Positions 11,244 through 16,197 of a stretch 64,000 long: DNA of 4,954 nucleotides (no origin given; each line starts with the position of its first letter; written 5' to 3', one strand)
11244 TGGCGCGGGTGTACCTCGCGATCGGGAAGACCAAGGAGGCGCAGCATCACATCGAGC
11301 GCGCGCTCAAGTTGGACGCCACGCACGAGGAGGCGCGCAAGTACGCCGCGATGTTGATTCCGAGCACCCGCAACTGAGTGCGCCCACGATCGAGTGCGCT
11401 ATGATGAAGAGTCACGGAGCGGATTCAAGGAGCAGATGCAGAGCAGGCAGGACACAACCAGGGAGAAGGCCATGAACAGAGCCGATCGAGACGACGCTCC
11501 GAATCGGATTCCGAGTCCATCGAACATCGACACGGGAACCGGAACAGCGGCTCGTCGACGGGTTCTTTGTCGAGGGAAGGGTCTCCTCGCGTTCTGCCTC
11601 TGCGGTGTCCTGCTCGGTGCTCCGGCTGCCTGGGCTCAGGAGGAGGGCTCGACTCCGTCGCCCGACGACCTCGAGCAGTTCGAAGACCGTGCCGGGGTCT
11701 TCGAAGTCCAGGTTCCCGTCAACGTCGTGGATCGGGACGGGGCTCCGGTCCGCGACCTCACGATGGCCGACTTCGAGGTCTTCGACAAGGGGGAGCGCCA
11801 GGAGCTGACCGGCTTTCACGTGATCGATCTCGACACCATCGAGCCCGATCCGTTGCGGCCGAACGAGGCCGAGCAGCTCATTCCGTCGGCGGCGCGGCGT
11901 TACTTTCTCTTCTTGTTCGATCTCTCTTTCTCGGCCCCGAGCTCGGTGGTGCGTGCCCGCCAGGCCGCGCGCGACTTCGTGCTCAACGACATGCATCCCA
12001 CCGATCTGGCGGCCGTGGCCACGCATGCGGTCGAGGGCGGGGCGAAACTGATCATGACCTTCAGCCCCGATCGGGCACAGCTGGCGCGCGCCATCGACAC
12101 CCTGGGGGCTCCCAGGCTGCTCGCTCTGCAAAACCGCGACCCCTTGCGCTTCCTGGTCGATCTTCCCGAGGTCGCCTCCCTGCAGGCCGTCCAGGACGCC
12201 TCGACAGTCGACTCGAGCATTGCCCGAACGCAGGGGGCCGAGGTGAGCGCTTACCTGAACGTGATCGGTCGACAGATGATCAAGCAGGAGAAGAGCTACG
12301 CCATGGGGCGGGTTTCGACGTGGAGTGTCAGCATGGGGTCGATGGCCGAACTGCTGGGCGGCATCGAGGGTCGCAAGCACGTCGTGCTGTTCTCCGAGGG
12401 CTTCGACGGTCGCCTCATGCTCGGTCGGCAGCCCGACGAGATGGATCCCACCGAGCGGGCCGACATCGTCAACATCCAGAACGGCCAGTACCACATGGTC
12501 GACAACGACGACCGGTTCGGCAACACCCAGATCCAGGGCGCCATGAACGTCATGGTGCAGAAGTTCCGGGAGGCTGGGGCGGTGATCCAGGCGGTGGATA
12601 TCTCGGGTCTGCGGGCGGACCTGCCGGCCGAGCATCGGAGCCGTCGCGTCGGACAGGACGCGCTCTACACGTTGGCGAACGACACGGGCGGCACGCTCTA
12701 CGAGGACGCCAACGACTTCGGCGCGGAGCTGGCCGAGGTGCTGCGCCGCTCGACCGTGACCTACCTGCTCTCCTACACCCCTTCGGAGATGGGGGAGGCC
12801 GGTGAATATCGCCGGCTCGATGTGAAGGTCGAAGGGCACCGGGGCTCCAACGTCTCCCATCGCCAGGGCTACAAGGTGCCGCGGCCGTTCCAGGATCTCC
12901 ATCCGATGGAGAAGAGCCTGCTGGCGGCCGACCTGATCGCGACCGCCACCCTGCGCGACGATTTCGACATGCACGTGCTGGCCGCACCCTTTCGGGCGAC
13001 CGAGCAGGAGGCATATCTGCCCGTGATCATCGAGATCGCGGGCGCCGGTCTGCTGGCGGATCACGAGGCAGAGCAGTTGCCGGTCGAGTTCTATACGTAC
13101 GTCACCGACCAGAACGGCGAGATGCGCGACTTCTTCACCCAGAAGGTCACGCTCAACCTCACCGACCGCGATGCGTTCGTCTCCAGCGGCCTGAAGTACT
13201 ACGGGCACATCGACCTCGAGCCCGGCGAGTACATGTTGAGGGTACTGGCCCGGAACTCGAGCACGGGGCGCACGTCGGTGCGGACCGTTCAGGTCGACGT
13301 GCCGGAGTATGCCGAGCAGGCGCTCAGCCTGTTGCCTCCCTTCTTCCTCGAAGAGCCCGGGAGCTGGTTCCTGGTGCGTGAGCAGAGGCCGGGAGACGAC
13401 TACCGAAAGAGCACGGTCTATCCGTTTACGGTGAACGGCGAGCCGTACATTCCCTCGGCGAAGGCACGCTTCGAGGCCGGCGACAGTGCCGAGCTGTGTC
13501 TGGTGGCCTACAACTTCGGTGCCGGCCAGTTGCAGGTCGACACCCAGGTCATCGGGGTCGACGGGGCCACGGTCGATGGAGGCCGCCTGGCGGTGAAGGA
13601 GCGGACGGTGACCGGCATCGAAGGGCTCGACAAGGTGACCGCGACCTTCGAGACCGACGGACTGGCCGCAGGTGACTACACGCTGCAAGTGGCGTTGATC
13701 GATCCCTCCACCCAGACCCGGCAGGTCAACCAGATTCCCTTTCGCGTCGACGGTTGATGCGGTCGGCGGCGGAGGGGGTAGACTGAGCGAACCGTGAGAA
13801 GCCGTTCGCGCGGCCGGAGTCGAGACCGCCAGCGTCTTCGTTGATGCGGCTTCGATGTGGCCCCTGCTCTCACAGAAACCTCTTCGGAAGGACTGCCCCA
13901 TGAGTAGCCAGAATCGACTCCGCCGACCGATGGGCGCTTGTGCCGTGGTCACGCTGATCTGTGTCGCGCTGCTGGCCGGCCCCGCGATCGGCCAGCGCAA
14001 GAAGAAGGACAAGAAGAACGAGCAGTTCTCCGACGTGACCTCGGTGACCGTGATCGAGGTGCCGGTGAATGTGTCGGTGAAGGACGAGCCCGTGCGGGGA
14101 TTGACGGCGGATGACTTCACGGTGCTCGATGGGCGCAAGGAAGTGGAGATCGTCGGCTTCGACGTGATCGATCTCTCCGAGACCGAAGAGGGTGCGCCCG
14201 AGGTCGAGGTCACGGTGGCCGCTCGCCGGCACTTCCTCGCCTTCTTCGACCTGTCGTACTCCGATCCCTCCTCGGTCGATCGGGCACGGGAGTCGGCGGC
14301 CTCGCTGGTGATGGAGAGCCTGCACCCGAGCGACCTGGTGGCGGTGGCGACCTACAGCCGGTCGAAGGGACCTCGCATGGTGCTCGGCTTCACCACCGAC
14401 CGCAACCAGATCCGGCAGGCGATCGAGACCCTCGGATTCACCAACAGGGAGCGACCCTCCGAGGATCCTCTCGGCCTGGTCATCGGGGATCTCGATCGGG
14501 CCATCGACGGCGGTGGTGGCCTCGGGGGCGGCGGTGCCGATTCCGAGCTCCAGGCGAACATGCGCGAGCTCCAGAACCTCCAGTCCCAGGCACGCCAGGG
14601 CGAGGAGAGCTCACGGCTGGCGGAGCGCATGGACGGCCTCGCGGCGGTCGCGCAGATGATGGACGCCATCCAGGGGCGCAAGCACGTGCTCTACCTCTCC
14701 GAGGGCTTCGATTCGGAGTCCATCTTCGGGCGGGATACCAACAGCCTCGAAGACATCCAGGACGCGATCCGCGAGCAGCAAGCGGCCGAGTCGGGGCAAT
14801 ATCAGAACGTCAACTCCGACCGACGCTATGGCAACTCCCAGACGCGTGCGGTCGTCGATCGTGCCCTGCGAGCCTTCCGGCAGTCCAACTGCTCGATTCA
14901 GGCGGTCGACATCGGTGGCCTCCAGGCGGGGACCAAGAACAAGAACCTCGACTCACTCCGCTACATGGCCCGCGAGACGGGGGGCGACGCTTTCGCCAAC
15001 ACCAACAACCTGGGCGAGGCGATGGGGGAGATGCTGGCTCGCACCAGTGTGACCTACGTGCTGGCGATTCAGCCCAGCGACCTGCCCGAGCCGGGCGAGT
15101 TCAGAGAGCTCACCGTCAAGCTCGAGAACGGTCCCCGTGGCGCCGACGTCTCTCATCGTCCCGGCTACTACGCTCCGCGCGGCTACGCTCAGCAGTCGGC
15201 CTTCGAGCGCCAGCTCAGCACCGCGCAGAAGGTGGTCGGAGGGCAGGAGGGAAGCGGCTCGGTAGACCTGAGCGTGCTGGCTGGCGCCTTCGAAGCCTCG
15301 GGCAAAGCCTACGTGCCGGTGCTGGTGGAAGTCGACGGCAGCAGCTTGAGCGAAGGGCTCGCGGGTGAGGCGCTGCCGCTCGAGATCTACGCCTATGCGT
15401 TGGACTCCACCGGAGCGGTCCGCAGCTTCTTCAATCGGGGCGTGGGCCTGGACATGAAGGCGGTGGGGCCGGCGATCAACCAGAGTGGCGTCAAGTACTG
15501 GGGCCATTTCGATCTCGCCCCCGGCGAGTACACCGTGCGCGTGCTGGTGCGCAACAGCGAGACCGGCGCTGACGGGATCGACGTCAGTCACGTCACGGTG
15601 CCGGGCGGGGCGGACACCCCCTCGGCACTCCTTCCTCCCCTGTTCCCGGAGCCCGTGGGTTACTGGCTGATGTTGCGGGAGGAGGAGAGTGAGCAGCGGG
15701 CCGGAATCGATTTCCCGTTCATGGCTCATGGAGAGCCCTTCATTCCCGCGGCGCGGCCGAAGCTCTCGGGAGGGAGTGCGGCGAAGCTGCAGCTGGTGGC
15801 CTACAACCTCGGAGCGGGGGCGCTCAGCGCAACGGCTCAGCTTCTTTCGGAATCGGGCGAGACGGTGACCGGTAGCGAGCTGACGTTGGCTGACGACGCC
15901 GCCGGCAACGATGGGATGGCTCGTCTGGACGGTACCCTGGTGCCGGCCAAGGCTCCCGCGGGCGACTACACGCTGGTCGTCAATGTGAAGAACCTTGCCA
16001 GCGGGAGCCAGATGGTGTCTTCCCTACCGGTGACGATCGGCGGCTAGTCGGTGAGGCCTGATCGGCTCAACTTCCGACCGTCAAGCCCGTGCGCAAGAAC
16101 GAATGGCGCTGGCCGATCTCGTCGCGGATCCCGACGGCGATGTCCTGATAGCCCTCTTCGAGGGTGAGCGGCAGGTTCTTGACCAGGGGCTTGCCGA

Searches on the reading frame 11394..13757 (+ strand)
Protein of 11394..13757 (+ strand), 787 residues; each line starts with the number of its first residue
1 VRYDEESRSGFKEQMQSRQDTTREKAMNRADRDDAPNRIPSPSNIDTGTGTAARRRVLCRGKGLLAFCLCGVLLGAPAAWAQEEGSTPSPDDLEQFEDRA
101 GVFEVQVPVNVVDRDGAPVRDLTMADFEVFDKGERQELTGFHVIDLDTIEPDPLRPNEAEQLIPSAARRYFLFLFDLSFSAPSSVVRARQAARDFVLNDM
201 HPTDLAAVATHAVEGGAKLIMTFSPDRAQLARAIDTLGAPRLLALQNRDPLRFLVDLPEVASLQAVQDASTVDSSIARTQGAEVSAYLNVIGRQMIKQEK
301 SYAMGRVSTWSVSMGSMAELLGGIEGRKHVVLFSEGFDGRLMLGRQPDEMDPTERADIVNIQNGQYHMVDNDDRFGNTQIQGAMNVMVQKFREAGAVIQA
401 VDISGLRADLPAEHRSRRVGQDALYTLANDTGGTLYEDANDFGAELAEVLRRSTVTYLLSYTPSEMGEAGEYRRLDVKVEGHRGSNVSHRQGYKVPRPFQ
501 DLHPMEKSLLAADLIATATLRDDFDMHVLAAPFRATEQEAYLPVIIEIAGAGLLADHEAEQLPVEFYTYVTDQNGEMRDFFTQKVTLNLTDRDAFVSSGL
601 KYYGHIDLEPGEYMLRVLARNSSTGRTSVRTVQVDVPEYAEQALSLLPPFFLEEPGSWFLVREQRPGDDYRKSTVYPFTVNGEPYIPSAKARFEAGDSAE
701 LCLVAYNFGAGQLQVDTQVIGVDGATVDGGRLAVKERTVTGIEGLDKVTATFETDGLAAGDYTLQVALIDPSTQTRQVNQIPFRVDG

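Call 15: search_protein_families(library=pfam, proteins=[window:11394-13757:+], max_evalue=0.001)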
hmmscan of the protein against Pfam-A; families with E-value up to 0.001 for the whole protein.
window:11394-13757:+ (787 aa): 0 families

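Call 17: search_protein_families(library=ncbifam, proteins=[window:11394-13757:+], max_evalue=0.001)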
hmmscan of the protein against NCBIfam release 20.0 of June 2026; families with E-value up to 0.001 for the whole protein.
window:11394-13757:+ (787 aa): 1 family
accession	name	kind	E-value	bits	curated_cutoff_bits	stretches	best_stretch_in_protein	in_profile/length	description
TIGR03436.1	acidobact_VWFA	subfamily_domain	3.7e-46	158.1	81.25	1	99-493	4-321/324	VWA domain-containing protein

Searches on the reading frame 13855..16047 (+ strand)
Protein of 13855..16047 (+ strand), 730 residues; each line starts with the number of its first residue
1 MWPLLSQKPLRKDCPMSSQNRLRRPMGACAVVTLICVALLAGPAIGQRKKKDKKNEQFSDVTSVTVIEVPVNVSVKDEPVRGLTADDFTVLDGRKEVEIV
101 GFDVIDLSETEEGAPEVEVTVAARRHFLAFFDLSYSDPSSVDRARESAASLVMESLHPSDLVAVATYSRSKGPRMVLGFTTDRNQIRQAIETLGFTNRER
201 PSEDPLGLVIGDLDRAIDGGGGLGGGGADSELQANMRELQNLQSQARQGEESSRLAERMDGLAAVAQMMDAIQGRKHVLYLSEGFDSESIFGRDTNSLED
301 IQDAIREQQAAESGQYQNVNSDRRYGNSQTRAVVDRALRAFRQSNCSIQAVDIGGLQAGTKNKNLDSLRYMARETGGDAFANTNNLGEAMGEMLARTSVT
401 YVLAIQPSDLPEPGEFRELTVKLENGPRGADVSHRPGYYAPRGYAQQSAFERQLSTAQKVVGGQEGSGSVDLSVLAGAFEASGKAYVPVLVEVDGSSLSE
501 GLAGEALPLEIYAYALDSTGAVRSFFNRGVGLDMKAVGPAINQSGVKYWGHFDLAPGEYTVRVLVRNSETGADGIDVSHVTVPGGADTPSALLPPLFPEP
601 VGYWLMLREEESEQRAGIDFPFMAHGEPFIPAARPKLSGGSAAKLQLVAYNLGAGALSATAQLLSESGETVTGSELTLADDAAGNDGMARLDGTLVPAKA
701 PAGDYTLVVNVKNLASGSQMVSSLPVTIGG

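Call 15: search_protein_families(library=pfam, proteins=[window:13855-16047:+], max_evalue=0.001)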
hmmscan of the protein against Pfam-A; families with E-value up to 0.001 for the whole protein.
window:13855-16047:+ (730 aa): 1 family
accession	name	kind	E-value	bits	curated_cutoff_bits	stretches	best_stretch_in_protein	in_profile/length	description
PF13519.12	VWA_2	-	0.00055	21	27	0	138-196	18-72/107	von Willebrand factor type A domain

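Call 17: search_protein_families(library=ncbifam, proteins=[window:13855-16047:+], max_evalue=0.001)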
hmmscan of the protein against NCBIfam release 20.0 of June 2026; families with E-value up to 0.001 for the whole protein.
window:13855-16047:+ (730 aa): 1 family
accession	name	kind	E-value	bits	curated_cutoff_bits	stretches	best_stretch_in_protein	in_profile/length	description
TIGR03436.1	acidobact_VWFA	subfamily_domain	8.1e-42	143.8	81.25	1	63-441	6-324/324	VWA domain-containing protein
